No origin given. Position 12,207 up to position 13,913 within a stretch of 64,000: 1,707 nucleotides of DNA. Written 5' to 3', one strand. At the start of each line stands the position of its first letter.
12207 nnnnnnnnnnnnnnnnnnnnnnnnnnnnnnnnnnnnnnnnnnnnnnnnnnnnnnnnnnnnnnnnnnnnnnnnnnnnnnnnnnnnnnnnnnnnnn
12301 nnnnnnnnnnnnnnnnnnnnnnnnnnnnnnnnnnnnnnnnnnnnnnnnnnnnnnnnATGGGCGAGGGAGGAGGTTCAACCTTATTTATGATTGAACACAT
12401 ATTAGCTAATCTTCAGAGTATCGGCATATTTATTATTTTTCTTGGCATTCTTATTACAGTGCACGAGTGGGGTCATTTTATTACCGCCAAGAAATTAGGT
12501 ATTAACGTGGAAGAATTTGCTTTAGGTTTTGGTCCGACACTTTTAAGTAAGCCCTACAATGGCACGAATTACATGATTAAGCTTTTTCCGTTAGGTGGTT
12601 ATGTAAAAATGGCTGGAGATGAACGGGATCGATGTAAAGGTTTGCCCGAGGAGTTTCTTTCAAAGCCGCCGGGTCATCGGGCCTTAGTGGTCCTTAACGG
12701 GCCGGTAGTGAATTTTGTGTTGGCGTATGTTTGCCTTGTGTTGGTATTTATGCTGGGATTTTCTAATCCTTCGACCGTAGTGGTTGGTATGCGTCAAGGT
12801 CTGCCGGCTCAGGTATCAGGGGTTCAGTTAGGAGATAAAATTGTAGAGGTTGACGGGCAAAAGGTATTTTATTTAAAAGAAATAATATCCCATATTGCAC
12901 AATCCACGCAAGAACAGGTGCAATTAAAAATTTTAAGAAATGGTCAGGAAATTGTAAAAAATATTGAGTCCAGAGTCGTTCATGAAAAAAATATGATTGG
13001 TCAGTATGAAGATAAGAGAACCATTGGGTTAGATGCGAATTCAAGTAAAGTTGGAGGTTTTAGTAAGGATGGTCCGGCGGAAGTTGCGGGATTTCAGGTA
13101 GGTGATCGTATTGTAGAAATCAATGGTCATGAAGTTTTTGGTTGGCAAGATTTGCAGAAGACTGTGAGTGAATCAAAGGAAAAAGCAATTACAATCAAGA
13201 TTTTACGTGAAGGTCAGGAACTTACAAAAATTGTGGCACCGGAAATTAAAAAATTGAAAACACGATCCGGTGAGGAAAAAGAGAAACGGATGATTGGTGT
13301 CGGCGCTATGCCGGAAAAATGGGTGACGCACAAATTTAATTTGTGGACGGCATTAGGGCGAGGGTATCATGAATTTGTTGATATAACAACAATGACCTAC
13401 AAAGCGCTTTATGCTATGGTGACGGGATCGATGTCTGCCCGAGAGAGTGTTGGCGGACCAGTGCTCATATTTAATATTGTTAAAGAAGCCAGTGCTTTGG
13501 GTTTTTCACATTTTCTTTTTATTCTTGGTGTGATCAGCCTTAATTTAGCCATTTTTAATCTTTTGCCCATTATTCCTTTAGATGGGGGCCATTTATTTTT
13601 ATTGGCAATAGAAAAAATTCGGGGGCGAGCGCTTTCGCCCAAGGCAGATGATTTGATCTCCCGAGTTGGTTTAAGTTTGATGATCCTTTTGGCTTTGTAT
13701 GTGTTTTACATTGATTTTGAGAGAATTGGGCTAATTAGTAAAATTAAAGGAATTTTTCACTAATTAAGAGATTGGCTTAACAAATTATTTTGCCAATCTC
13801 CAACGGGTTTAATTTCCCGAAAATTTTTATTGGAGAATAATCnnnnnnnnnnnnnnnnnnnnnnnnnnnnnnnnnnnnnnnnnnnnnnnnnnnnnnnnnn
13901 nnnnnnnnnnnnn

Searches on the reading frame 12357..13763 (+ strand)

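Call 30: search_protein_families(library=pfam, proteins=[window:12357-13763:+])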
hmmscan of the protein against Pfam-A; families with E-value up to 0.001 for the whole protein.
window:12357-13763:+ (468 aa): 6 families
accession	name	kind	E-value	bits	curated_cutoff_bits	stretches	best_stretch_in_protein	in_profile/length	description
PF02163.28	Peptidase_M50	-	1.7e-63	214.4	27.2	1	25-445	2-221/221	Peptidase family M50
PF17820.7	PDZ_6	-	1.1e-19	70.3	27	2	237-284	7-54/54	PDZ domain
PF13180.12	PDZ_2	-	3.9e-17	62.7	27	2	237-290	21-75/80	PDZ domain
PF00595.29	PDZ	-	8.5e-12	45.7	23.2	2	231-268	28-65/81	PDZ domain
PF14685.13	PDZ_Tricorn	-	4.7e-08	33.3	25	0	153-198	35-82/88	Tricorn protease PDZ domain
PF21558.3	Pept_S41_N_bact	-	1.1e-05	25.7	27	0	243-276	17-51/87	Bacteroidetes, Peptidase, S41 family, N-terminal domain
